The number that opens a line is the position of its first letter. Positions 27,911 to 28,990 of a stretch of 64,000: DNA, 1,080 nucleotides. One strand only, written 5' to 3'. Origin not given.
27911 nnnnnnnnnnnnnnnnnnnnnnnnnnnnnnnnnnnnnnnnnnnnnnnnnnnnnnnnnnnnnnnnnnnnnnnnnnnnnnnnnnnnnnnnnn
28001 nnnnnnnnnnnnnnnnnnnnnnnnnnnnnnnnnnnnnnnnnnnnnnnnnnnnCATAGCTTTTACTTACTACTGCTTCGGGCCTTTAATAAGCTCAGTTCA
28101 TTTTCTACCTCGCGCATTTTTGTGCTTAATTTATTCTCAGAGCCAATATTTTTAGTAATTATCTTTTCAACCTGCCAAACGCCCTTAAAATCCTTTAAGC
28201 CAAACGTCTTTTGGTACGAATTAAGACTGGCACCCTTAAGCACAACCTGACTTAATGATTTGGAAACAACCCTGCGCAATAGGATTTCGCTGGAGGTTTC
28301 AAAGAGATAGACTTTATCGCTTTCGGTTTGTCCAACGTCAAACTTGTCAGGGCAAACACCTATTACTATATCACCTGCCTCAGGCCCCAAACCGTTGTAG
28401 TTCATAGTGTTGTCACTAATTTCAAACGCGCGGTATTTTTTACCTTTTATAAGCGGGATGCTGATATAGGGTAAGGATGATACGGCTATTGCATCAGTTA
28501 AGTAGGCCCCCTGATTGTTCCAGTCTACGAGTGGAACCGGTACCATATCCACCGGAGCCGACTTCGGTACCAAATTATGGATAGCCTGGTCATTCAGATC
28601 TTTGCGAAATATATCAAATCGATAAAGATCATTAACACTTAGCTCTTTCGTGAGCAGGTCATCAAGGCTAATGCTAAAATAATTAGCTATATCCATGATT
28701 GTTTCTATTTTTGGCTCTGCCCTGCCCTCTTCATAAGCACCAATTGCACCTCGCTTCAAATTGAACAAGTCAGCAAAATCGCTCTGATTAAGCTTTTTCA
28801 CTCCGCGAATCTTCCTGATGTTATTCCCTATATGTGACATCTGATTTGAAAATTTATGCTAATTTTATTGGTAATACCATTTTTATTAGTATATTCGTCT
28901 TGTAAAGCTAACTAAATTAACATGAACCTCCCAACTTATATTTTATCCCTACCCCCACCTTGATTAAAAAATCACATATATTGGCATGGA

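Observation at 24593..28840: Three-gene operon: XRE-HTH/S24-like regulator, PLD nuclease and Upf1-like SF1 helicase with a REase-like tail (Mokosh-like candidate defence system)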

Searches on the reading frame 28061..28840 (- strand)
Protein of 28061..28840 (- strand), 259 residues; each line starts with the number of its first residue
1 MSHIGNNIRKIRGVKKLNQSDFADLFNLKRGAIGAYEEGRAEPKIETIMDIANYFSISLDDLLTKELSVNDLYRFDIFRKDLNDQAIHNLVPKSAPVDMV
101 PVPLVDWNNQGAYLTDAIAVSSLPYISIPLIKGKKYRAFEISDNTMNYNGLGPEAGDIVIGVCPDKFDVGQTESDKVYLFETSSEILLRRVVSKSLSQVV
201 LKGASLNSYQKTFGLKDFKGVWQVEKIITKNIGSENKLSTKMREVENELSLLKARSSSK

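Call 3: search_protein_families(library=pfam, proteins=[window:28061-28840:-], max_evalue=0.01)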
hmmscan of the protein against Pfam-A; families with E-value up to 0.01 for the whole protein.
window:28061-28840:- (259 aa): 3 families
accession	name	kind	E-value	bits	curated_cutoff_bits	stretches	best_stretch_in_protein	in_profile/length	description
PF01381.28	HTH_3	-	1.9e-09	37.8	23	1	8-62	1-55/55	Helix-turn-helix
PF12844.13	HTH_19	-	2.5e-09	37.4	30.2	1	5-66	1-62/64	Helix-turn-helix domain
PF13443.12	HTH_26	-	7.7e-05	23.3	22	1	7-64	1-59/63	Cro/C1-type HTH DNA-binding domain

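Call 4: search_protein_families(library=padloc, proteins=[window:28061-28840:-], max_evalue=0.01)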
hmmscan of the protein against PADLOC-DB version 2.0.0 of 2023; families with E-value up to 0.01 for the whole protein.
window:28061-28840:- (259 aa): 11 families
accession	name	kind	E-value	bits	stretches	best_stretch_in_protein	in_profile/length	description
PDLC02926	HTH_VI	-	8.1e-10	36.8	1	4-87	2-85/92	-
PDLC03945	RmrA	-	1.3e-07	29.2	1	3-66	2-65/394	-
PDLC03954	RmrA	-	2.9e-07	27.7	1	5-81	12-87/380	-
PDLC03952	RmrA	-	3.8e-07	27.3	1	6-80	25-99/395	-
PDLC03665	Control_protein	-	4.6e-06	24.8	1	4-64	9-70/77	control protein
PDLC03947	RmrA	-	2.7e-05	21.2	1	3-60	11-68/383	-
PDLC04142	capH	-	8.5e-05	21.6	1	4-66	7-69/103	capH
PDLC03944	RmrA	-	0.00012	19.2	1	5-55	8-58/384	-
PDLC04775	PDC-M69A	-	0.00026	19.4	1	3-67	7-71/113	-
PDLC03671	Control_protein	-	0.00051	18.2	1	5-66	16-77/84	control protein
PDLC03951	RmrA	-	0.00074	16.6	1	6-66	11-71/400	-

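Call 5: search_protein_families(library=ncbifam, proteins=[window:28061-28840:-], max_evalue=0.01)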
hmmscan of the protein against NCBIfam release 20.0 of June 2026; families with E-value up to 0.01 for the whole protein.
window:28061-28840:- (259 aa): 8 families
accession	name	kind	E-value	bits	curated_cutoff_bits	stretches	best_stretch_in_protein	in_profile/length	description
NF041951.1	phage_RstR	subfamily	2.7e-12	46.9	80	1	4-70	3-69/108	RstR family transcriptional repressor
NF047948.1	male_kill_WMK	equivalog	3.5e-08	33.3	300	1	3-67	162-226/300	WO male-killing family protein Wmk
NF052239.1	antitox_spr1629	equivalog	1.5e-06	27.6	335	1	3-66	2-65/377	spr1629 family repressor/antitoxin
TIGR03070.1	couple_hipB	subfamily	1e-05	25.4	71.65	1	3-58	2-57/58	type II toxin-antitoxin system Y4mF family antitoxin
TIGR03830.1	CxxCG_CxxCG_HTH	subfamily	2.1e-05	24.3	61.8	1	4-45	66-107/127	type II TA system antitoxin MqsA family protein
NF041575.1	antitoxPezA_Strep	equivalog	2.4e-05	24.3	290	1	4-70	2-68/158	type II toxin-antitoxin system antitoxin PezA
NF003162.0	PRK04140.1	equivalog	0.00069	18.7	263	1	5-59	128-182/317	transcriptional regulator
NF007408.0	PRK09943.1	equivalog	0.00072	19.2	211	1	4-66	8-70/185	HTH-type transcriptional regulator PuuR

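Call 8: search_solved_structures(query=window:28061-28840:-, max_evalue=1, show_alignments=2)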
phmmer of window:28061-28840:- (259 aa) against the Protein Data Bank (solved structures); distinct sequences matched with E-value up to 1: 28.
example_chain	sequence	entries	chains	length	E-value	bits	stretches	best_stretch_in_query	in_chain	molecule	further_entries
2xiu_A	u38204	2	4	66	2.1e-05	27.4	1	5-63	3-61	CYLR2 | CYLR2 SYNONYM CYTOLYSIN REPRESSOR 2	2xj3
1utx_A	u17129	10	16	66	2.2e-05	27.4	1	5-63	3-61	CYLR2 | cytolysin regulator 2 | PUTATIVE TRANSCRIPTION REGULATOR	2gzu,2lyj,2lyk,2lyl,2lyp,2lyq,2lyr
2p5t_A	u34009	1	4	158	0.00012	25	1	4-80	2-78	Putative transcriptional regulator PezA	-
9k3w_A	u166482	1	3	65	0.00016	24.6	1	6-64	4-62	Transcriptional regulator, PbsX family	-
3op9_A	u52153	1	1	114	0.00021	24.2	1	6-63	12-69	Pli0006 protein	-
9sf2_A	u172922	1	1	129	0.0024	20.7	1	3-90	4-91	Transcriptional regulator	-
6rnz_A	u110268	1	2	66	0.0025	20.6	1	6-63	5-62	HTH-type transcriptional regulator DdrOC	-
6jq1_A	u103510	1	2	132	0.0065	19.3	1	6-64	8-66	Transcriptional regulator, XRE family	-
1y9q_A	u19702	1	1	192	0.007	19.2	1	2-110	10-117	transcriptional regulator, HTH_3 family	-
6rmq_A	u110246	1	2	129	0.01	18.6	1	6-64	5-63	HTH-type transcriptional regulator DdrOC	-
6rnx_A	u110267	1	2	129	0.012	18.4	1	6-64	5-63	HTH-type transcriptional regulator DdrOC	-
7t8i_A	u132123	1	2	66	0.019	17.7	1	4-65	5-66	Phage element (ICEBs1)transcriptional regulator (Xre family)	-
28tn_A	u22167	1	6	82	0.071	15.9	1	6-63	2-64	lambda repressor-like protein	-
1y7y_A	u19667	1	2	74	0.082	15.7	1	4-58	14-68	C.AhdI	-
10lg_A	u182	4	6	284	0.2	14.4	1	2-64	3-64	Positive transcriptional regulator MutR family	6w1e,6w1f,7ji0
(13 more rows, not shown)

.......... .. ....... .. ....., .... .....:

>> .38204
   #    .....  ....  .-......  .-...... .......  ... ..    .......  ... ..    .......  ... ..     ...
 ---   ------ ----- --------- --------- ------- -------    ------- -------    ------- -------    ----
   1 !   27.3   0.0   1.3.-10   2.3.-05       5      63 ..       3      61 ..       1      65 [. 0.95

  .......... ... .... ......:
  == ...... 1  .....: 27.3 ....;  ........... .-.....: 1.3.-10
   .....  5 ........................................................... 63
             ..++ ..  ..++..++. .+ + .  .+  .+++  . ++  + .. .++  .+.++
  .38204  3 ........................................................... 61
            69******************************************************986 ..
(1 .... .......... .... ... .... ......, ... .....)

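Call 19: find_homologous_proteins(query=window:28061-28840:-, max_evalue=0.00001)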
Query window:28061-28840:- (259 aa): 584 proteins with E <= 0.00001 among 1233 candidates; the best 120 are listed.
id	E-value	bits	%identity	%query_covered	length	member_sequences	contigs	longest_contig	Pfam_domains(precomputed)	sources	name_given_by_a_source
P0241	9.1e-165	564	100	100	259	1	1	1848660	PF12844.14,PF01381.29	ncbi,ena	-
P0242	1.7e-126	439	77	99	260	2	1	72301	PF12844.14,PF01381.29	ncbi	-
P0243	6.5e-124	430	75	100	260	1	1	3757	PF12844.14,PF01381.29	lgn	-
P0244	6.2e-109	381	69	98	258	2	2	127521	PF12844.14,PF01381.29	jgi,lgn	jgi:transcriptional regulator with XRE-family HTH domain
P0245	8.7e-106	371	63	100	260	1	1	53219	PF12844.14,PF01381.29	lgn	-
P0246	6.9e-92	325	62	98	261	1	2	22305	PF12844.14,PF01381.29,PF13443.13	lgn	-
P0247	2.8e-82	294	55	98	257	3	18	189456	PF12844.14,PF01381.29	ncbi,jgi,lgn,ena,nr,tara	ncbi:MAG TPA: hypothetical protein DCG19_12215 [Cryomorphaceae bacterium]|nr:hypothetical protein [O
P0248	5.8e-80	286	54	98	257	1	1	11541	PF12844.14,PF01381.29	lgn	-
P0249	9.4e-79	282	52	98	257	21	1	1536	PF12844.14,PF01381.29,PF13560.13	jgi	jgi:transcriptional regulator with XRE-family HTH domain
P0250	3.3e-78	281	53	99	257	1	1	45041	PF12844.14,PF01381.29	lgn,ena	-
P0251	1.2e-77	279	53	100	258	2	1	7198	PF12844.14,PF01381.29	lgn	-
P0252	7.6e-77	276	54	98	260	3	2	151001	PF12844.14,PF00717.29,PF01381.29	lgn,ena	-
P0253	2.4e-76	275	51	99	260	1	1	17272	PF12844.14,PF01381.29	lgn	-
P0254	7.9e-76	273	52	99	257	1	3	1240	PF12844.14,PF01381.29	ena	-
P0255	9.5e-76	273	52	97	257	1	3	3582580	PF12844.14,PF00717.29,PF01381.29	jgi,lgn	jgi:transcriptional regulator with XRE-family HTH domain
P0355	2.9e-36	143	38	98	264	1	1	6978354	PF12844.14,PF00717.29,PF01381.29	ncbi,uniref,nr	ncbi:LexA family transcriptional regulator [Fulvivirga ulvae]|uniref:XRE family transcriptional regu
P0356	3.8e-36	143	36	98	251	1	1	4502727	PF12844.14,PF01381.29,PF13443.13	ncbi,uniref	ncbi:helix-turn-helix domain-containing protein [Maribacter litoralis]|uniref:helix-turn-helix domai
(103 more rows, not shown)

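Call 29: find_encoding_contigs(protein=P0255, flank=7000, max_places=2)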
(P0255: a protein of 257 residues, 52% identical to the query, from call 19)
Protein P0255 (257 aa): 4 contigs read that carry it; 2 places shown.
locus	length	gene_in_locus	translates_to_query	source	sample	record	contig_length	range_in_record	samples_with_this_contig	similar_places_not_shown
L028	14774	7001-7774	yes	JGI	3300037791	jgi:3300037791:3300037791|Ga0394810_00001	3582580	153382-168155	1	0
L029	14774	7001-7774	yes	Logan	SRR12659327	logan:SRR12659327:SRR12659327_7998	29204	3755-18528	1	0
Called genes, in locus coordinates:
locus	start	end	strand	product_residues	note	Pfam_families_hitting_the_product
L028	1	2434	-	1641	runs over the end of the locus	PF12458:DUF3686, PF25472:DUF7902, PF07728:AAA_5 (faint), PF05496:RuvB_N (faint), PF00004:AAA (weak)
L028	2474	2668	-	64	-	-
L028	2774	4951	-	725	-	-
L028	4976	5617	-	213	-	-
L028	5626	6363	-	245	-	PF04012:PspA_IM30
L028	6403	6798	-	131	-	PF22550:CesT_Tir_1, PF10722:YbjN (weak)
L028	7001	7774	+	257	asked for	PF12844:HTH_19, PF01381:HTH_3, PF00717:Peptidase_S24 (weak)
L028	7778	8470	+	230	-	PF13091:PLDc_2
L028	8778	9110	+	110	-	PF00144:Beta-lactamase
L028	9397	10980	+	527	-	PF17425:Arylsulfotran_N, PF05935:Arylsulfotrans, PF14269:Arylsulfotran_2 (faint)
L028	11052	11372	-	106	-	PF00085:Thioredoxin, PF08534:Redoxin (faint), PF13098:Thioredoxin_2 (weak), PF13905:Thioredoxin_8 (faint)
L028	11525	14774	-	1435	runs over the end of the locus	PF00929:RNase_T, PF02811:PHP, PF07733:DNA_pol3_alpha, PF17657:DNA_pol3_finger, PF14579:HHH_6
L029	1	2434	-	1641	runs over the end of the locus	PF12458:DUF3686, PF25472:DUF7902, PF07728:AAA_5 (faint), PF05496:RuvB_N (faint), PF00004:AAA (weak)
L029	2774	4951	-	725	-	-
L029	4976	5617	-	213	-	-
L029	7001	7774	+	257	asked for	PF12844:HTH_19, PF01381:HTH_3, PF00717:Peptidase_S24 (weak)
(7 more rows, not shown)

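Call 30: find_encoding_contigs(protein=P0356, flank=7000, max_places=2)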
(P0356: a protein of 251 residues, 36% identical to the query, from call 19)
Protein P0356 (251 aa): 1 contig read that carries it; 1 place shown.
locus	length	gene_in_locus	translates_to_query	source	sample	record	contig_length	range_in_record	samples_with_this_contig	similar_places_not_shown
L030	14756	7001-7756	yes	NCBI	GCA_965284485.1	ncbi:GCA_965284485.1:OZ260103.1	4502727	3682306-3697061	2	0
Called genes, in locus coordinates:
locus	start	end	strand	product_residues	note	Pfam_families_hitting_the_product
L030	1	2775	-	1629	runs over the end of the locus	PF12458:DUF3686, PF25472:DUF7902, PF00004:AAA (weak), PF07728:AAA_5 (weak)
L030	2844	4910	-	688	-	PF01145:Band_7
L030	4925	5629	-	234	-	-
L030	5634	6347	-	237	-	PF04012:PspA_IM30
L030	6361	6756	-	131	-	PF22550:CesT_Tir_1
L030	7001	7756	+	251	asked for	PF01381:HTH_3, PF12844:HTH_19, PF13443:HTH_26 (weak)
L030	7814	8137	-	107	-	PF00313:CSD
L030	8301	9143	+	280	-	-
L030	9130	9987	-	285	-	PF01063:Aminotran_4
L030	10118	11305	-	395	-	PF22807:TrAA12, PF23500:DUF7133, PF07995:GSDH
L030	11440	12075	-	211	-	PF01073:3Beta_HSD (weak), PF01118:Semialdhyde_dh (weak), PF01370:Epimerase, PF02719:Polysacc_synt_2 (faint), PF05368:NmrA, PF13460:NAD_binding_10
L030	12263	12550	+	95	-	-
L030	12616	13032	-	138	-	PF02566:OsmC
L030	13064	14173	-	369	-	PF00724:Oxidored_FMN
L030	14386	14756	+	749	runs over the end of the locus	PF13715:CarbopepD_reg_2, PF07715:Plug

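Call 40: search_solved_structures(query=A1, max_evalue=1, show_alignments=0)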
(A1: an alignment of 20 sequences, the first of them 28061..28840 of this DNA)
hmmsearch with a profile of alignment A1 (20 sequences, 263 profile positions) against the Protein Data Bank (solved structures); distinct sequences matched with E-value up to 1: 38.
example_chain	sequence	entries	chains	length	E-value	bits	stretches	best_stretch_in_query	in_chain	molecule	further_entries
2p5t_A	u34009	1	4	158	3.1e-07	33.3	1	4-70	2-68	Putative transcriptional regulator PezA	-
3op9_A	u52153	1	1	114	3.8e-07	33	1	4-63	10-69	Pli0006 protein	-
1utx_A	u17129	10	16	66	4.7e-07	32.7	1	4-63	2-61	CYLR2 | cytolysin regulator 2 | PUTATIVE TRANSCRIPTION REGULATOR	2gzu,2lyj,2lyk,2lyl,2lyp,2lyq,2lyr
2xiu_A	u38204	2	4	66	5.4e-07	32.5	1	4-63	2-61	CYLR2 | CYLR2 SYNONYM CYTOLYSIN REPRESSOR 2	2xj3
9k3w_A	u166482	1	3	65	1.1e-06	31.5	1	7-66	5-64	Transcriptional regulator, PbsX family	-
2b5a_A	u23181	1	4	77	0.00053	22.7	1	3-39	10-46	C.BclI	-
1y7y_A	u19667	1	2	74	0.00066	22.4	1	3-53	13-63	C.AhdI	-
1y9q_A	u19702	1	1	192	0.0026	20.4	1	2-59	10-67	transcriptional regulator, HTH_3 family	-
28tn_A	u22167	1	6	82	0.0032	20.1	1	6-62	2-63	lambda repressor-like protein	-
7t8i_A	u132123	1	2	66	0.005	19.5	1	4-65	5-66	Phage element (ICEBs1)transcriptional regulator (Xre family)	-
6rnz_A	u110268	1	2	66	0.011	18.3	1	8-64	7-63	HTH-type transcriptional regulator DdrOC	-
1x57_A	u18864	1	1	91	0.017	17.7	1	4-51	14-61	Endothelial differentiation-related factor 1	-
6zvh_i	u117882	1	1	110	0.021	17.5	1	4-51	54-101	Endothelial differentiation-related factor 1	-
9b0q_CH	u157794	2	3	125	0.027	17.1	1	4-51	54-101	Endothelial differentiation-related factor 1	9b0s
9p73_CH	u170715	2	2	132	0.03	16.9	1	4-51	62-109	Endothelial differentiation-related factor 1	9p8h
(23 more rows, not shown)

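Call 81: search_protein_families(library=pfam, alignment_id=A1, max_evalue=0.05)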
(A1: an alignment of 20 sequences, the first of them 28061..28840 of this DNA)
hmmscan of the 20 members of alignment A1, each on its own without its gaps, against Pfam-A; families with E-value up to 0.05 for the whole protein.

A. member 1, window:28061-28840:- (259 aa): 3 families
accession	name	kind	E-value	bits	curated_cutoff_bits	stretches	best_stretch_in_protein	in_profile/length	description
PF01381.28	HTH_3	-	1.9e-09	37.8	23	1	8-62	1-55/55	Helix-turn-helix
PF12844.13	HTH_19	-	2.5e-09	37.4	30.2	1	5-66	1-62/64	Helix-turn-helix domain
PF13443.12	HTH_26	-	7.7e-05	23.3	22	1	7-64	1-59/63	Cro/C1-type HTH DNA-binding domain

B. families by the number of members that match (of 20 scanned): 10 families
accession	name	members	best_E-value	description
PF01381.28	HTH_3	20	2.8e-13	Helix-turn-helix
PF12844.13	HTH_19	20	5.1e-13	Helix-turn-helix domain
PF13443.12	HTH_26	20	1.6e-06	Cro/C1-type HTH DNA-binding domain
PF13560.12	HTH_31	18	1e-06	Helix-turn-helix domain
PF00717.28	Peptidase_S24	13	6.7e-09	Peptidase S24-like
PF15731.11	MqsA_antitoxin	5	0.00067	Antitoxin component of bacterial toxin-antitoxin system, MqsA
PF22203.1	Sca2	3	0.0056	Surface cell antigen Sca2 helical repeat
PF22495.2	HTH_92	2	0.0084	RsaL-like HTH domain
PF14077.11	WD40_alt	1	0.0013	Alternative WD40 repeat motif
PF05188.22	MutS_II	1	0.012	MutS domain II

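Call 92: find_encoding_contigs(protein=P0355, flank=7000, max_places=2)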
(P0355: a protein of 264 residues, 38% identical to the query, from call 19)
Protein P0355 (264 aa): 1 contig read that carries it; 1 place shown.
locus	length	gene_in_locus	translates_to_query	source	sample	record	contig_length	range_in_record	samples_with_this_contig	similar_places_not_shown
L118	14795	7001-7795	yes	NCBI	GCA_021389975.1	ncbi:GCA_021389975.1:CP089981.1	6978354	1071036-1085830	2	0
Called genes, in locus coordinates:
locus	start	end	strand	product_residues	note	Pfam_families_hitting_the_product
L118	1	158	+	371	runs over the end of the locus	-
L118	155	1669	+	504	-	PF13450:NAD_binding_8, PF01593:Amino_oxidase (weak)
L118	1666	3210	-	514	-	PF01564:Spermine_synth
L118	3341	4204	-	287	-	PF03994:DUF350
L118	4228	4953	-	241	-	-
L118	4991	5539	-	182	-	PF13785:DUF4178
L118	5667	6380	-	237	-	PF04012:PspA_IM30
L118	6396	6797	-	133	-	PF22550:CesT_Tir_1, PF10722:YbjN (weak)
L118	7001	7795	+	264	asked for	PF01381:HTH_3, PF12844:HTH_19, PF00717:Peptidase_S24 (weak)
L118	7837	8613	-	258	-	-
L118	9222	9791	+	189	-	-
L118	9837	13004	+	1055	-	PF07494:Reg_prop (faint), PF07495:Y_Y_Y, PF02518:HATPase_c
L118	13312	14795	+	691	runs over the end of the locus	PF07715:Plug, PF00593:TonB_dep_Rec_b-barrel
